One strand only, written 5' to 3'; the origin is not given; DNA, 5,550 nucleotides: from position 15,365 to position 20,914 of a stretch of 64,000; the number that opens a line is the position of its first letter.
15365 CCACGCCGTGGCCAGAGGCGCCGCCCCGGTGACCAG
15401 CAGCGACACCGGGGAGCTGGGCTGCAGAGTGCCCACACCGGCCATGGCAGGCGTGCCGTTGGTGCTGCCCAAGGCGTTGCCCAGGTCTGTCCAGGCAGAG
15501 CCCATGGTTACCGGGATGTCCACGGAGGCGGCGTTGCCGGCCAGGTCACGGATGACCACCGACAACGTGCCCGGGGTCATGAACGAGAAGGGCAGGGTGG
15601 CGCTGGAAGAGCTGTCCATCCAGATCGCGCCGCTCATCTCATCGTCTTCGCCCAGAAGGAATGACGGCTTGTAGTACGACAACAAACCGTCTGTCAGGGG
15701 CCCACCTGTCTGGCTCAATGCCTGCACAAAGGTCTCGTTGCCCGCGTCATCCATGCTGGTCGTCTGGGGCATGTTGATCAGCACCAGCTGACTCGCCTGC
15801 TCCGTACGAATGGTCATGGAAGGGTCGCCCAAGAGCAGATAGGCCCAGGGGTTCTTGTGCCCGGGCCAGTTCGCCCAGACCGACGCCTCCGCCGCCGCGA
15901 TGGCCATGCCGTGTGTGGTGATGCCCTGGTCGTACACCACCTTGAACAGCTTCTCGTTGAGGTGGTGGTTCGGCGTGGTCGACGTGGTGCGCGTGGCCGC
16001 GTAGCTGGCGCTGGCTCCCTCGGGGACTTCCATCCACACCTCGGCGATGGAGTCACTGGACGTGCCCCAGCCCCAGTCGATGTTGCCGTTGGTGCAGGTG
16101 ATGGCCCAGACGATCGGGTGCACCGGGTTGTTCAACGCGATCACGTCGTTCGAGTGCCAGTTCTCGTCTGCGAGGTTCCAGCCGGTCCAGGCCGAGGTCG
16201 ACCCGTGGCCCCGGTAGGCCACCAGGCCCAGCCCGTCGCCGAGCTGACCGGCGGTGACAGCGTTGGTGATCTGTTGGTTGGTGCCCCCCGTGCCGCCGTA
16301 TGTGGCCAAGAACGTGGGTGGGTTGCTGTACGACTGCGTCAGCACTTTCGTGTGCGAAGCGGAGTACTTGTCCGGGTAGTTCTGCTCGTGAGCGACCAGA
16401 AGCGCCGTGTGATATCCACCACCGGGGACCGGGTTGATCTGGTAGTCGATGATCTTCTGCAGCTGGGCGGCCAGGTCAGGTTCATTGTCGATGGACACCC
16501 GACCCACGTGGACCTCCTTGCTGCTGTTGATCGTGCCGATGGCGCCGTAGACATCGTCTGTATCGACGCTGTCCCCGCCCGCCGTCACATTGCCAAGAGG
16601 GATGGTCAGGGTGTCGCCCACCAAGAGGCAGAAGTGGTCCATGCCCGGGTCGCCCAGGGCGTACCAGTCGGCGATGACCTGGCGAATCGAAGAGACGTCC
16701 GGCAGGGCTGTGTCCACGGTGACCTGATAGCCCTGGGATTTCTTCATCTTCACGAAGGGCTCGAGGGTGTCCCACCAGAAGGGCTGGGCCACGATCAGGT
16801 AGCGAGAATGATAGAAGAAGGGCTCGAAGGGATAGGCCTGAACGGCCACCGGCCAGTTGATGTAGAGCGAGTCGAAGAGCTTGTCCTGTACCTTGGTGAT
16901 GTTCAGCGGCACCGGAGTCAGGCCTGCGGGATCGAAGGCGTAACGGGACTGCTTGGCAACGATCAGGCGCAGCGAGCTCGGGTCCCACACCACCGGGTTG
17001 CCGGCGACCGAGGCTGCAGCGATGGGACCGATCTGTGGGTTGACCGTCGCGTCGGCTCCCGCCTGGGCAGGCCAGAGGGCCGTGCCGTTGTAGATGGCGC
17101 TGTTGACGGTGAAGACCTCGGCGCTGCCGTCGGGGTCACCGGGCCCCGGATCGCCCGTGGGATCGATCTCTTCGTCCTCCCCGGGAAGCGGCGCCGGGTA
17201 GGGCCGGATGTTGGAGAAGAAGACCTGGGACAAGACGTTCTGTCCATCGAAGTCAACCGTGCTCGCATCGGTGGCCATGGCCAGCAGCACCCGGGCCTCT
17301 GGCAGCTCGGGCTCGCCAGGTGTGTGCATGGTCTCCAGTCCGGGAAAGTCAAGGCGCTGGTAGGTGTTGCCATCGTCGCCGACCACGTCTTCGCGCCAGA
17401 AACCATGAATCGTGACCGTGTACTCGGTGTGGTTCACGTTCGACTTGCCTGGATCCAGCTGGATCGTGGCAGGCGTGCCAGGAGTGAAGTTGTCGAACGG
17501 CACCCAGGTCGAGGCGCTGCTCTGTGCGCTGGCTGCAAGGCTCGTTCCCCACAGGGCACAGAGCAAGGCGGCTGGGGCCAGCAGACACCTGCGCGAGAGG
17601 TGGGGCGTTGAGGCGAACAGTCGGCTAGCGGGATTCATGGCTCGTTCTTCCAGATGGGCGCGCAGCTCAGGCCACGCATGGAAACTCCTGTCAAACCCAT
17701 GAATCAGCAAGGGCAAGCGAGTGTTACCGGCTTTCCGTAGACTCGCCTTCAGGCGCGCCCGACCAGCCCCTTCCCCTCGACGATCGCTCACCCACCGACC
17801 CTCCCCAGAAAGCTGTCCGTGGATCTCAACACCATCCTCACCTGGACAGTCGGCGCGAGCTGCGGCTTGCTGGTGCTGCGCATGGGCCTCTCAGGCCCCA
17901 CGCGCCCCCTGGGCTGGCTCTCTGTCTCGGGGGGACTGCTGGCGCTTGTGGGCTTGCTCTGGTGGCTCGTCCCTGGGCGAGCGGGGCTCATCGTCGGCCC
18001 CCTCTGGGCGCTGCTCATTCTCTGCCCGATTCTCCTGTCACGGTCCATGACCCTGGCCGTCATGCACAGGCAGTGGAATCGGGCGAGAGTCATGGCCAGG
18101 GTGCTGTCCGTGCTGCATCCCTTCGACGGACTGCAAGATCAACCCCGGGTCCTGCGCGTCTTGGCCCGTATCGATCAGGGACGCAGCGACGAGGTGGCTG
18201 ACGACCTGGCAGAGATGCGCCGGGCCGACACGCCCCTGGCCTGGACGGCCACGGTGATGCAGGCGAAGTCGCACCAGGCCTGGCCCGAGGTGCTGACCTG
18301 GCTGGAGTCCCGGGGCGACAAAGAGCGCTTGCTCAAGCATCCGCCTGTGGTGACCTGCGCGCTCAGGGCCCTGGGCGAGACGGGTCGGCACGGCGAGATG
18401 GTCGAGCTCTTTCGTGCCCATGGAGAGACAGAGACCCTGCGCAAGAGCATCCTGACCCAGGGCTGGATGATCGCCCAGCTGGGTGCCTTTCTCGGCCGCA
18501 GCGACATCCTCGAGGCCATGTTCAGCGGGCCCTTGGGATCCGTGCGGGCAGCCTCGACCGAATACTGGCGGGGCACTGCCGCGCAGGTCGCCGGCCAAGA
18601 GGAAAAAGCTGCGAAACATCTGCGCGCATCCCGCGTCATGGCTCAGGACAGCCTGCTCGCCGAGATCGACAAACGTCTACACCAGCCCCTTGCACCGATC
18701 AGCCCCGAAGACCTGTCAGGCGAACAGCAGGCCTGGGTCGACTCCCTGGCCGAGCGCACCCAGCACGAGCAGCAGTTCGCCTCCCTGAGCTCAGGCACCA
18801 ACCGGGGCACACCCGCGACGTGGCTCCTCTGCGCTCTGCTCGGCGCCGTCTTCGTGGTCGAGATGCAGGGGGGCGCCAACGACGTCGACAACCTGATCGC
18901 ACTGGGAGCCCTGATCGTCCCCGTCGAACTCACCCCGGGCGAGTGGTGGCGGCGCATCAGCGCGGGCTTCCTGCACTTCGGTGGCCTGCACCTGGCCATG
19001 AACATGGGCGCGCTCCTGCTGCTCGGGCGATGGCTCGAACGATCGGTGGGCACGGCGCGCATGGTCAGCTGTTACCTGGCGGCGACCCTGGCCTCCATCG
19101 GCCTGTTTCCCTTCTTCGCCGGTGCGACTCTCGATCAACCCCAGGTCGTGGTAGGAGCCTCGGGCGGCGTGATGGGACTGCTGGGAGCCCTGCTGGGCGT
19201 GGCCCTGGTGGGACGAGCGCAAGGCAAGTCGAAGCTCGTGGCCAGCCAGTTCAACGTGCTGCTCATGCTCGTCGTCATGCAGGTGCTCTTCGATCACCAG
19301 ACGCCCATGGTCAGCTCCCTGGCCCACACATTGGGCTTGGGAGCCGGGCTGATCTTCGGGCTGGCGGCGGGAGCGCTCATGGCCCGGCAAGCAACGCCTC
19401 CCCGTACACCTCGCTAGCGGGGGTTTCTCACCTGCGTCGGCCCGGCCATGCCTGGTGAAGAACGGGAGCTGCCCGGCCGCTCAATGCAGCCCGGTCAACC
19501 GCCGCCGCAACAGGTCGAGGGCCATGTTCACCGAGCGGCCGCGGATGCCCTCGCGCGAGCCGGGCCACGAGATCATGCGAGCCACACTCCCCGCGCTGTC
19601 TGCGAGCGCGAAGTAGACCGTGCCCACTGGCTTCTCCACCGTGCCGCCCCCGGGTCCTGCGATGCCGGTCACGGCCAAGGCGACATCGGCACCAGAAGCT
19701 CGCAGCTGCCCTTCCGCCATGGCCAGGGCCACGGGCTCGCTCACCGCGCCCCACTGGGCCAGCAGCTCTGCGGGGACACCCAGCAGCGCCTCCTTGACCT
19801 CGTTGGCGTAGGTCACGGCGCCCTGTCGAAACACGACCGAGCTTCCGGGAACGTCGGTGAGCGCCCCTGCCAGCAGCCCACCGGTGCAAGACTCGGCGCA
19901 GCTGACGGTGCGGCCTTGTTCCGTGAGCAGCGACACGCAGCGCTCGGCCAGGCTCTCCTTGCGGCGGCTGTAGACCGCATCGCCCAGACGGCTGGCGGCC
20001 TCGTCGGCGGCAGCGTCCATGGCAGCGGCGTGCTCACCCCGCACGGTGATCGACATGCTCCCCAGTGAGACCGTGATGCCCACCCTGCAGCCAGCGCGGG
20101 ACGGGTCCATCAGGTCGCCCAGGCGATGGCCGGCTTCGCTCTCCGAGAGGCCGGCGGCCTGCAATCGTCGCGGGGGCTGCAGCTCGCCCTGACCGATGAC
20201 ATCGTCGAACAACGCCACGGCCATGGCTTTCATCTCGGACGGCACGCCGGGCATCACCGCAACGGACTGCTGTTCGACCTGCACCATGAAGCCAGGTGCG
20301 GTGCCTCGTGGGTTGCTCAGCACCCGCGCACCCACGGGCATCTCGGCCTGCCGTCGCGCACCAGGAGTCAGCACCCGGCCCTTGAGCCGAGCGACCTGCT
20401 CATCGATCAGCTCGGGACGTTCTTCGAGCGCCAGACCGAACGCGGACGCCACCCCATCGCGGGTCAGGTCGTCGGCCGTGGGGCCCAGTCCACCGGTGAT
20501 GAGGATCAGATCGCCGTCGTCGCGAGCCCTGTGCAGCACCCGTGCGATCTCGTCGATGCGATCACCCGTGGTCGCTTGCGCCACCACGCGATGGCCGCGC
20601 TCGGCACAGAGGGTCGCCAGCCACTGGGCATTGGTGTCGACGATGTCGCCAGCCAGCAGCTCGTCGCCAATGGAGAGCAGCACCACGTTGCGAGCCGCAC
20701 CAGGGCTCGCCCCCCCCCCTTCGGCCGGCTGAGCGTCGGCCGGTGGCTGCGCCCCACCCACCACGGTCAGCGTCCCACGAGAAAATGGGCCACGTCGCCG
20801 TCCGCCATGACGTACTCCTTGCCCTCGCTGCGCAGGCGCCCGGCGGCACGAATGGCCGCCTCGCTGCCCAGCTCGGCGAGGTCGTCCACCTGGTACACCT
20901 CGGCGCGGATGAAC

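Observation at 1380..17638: Unassigned ~125-aa C-terminal domain on five unrelated secreted proteins: candidate new protein-sorting or surface-anchoring signal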

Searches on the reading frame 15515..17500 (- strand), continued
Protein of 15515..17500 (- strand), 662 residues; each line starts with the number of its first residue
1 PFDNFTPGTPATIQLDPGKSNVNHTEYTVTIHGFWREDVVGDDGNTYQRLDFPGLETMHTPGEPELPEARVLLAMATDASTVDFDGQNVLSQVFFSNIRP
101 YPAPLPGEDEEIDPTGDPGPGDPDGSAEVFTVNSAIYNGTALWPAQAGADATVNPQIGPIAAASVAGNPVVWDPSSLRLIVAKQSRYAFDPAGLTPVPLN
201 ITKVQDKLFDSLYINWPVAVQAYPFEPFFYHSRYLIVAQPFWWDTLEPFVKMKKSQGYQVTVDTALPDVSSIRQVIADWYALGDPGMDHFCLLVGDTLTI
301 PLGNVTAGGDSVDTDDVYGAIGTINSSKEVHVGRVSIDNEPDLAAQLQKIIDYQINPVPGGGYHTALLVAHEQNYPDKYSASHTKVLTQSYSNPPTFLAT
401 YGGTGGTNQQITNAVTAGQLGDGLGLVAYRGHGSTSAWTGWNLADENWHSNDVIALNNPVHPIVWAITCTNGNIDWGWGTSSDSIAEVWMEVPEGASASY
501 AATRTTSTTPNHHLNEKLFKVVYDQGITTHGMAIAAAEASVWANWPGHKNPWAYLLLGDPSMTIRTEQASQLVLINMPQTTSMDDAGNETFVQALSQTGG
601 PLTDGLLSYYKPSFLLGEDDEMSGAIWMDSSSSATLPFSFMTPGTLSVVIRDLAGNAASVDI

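Call 86: find_encoding_contigs(protein=P0273, flank=8000, max_places=1)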
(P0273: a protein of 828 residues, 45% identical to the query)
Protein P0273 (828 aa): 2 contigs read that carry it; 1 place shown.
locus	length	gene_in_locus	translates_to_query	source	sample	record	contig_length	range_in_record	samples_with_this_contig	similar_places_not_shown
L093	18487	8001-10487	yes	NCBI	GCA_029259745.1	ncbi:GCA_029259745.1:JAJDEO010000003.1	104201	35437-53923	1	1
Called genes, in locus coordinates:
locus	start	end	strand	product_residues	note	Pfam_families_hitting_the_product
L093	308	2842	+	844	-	PF25778:DUF7948, PF06739:SBBP (weak)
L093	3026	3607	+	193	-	PF04542:Sigma70_r2 (weak), PF08281:Sigma70_r4_2, PF04545:Sigma70_r4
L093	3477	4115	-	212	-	-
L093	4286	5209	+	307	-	PF12146:Hydrolase_4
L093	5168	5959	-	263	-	PF13489:Methyltransf_23 (weak), PF13847:Methyltransf_31 (weak), PF08241:Methyltransf_11, PF08242:Methyltransf_12, PF13649:Methyltransf_25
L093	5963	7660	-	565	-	PF13676:TIR_2 (weak)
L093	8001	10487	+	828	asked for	PF08126:Propeptide_C25 (weak), PF01364:Peptidase_C25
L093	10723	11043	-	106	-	PF03334:PhaG_MnhG_YufB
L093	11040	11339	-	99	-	PF04066:MrpF_PhaF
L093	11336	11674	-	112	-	PF01899:MNHE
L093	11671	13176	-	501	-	PF00361:Proton_antipo_M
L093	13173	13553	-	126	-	PF00420:Oxidored_q2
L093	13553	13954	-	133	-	PF04039:MnhB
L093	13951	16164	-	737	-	PF00662:Proton_antipo_N, PF00361:Proton_antipo_M, PF13244:MbhD, PF20501:MbhE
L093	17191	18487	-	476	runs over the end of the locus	PF01839:FG-GAP (faint), PF13517:FG-GAP_3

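Call 94: find_encoding_contigs(protein=P0295, flank=10000, max_places=1)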
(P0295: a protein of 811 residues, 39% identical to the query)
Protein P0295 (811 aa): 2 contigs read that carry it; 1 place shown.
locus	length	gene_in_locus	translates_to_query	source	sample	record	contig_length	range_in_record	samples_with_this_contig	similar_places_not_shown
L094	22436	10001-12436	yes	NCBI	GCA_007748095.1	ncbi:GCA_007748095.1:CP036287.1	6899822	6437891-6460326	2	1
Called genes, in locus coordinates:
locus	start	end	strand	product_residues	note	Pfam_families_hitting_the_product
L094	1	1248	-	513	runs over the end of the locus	PF13688:Reprolysin_5, PF13582:Reprolysin_3, PF13574:Reprolysin_2 (weak)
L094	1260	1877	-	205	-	PF23982:XM1_gp53_minor_capsid (weak)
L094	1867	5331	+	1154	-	PF00069:Pkinase, PF07714:PK_Tyr_Ser-Thr, PF23414:Beta-prop_EML_2, PF25174:Beta-prop_THOC3, PF23381:Beta-prop_IFT122_1st, PF24807:WD40_CDC20-Fz, PF25173:Beta-prop_WDR3_1st, PF25175:Beta-prop_WDR5, +11 more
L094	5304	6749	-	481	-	PF07719:TPR_2 (faint), PF13181:TPR_8 (faint), PF13428:TPR_14 (faint), PF00515:TPR_1 (faint), PF13374:TPR_10 (faint), PF13424:TPR_12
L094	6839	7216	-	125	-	PF07638:Sigma70_ECF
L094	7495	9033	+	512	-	PF14312:FG-GAP_2 (faint)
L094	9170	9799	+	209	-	PF01243:PNPOx_N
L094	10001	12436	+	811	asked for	PF08126:Propeptide_C25 (weak), PF01364:Peptidase_C25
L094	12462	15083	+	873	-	PF00069:Pkinase, PF07714:PK_Tyr_Ser-Thr, PF03109:ABC1 (weak), PF03781:FGE-sulfatase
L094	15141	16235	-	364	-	PF13517:FG-GAP_3, PF01839:FG-GAP (weak), PF13517:FG-GAP_3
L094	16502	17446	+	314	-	PF01545:Cation_efflux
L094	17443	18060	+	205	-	PF01545:Cation_efflux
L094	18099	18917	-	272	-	-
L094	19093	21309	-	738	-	PF02985:HEAT (faint), PF13646:HEAT_2, PF13519:VWA_2, PF13768:VWA_3 (weak)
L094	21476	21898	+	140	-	-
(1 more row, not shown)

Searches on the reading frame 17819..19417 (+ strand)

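Call 32: search_protein_families(library=pfam, proteins=[window:17819-19417:+], max_evalue=0.001)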
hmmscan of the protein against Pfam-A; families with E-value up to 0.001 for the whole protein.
window:17819-19417:+ (532 aa): 1 family
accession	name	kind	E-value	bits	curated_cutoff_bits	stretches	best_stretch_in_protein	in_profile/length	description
PF01694.28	Rhomboid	-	2.5e-22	80.1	22.6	1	374-516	2-139/143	Rhomboid domain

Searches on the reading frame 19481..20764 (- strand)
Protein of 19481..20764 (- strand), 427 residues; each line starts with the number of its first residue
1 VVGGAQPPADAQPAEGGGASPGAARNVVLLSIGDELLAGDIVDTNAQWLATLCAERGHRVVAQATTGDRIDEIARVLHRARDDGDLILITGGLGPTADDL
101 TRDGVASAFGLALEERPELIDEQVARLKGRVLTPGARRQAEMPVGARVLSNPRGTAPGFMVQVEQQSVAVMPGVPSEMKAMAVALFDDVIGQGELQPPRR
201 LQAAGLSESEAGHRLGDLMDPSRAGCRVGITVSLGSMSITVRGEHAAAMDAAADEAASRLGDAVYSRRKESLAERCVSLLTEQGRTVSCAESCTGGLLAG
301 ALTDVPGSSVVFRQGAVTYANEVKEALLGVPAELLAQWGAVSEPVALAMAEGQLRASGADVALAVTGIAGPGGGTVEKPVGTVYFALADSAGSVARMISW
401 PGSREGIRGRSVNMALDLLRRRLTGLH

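Call 75: search_protein_families(library=pfam, proteins=[window:19481-20764:-], max_evalue=0.001)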
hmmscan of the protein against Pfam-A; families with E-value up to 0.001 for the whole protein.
window:19481-20764:- (427 aa): 3 families
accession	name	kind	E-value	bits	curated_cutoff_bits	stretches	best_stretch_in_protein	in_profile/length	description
PF02464.23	CinA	-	9.8e-57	191.4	23.5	1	270-422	2-154/155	Competence-damaged protein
PF00994.29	MoCF_biosynth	-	1e-33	116.5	26.6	1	30-186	3-138/144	Probable molybdopterin binding domain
PF18146.6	CinA_KH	-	5.3e-05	23.7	27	1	199-265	2-72/73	Damage-inducible protein CinA KH domain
